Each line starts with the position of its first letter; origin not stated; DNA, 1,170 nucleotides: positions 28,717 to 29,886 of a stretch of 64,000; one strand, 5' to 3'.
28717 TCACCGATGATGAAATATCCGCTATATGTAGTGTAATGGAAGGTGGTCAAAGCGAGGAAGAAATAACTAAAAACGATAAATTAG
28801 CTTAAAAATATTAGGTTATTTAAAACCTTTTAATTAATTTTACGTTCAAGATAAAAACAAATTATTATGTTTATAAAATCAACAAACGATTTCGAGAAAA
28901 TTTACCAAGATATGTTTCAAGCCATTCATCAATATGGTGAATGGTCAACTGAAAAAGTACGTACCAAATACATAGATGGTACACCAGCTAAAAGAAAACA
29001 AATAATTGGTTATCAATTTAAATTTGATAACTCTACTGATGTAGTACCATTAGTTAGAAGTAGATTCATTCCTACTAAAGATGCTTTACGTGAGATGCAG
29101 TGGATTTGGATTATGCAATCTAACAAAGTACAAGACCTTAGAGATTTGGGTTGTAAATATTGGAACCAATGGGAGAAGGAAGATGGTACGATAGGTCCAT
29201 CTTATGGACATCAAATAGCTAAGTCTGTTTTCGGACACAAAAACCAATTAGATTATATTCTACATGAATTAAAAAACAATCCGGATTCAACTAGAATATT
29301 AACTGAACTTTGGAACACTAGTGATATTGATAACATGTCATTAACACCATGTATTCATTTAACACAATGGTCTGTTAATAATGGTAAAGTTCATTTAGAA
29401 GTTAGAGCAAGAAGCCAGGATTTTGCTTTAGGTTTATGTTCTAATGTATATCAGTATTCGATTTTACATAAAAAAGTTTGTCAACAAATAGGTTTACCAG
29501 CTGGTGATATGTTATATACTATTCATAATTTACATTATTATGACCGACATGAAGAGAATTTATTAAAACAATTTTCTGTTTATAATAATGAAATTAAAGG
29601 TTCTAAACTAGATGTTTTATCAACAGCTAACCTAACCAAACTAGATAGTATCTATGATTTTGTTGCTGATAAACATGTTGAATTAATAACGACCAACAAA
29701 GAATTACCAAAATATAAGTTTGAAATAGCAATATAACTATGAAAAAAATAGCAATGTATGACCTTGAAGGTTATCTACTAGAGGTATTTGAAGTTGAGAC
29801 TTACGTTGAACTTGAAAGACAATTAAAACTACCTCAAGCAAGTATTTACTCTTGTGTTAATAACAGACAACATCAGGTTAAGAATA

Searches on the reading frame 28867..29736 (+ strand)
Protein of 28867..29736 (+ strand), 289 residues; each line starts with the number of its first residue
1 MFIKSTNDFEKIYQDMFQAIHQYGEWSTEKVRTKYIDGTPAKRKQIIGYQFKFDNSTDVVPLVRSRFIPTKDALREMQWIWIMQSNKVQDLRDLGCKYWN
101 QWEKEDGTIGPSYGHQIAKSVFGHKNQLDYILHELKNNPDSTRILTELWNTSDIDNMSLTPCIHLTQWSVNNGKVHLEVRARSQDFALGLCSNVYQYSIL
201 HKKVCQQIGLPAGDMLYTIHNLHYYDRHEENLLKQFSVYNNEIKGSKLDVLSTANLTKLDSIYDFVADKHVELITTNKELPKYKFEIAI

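Call 65: search_protein_families(library=pfam, proteins=[window:28867-29736:+], max_evalue=0.00001)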
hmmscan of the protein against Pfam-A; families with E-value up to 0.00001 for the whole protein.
window:28867-29736:+ (289 aa): 1 family
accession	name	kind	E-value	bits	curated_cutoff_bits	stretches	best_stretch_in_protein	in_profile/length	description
PF00303.24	Thymidylat_synt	-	1.6e-54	185.3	24.3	1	12-251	2-235/266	Thymidylate synthase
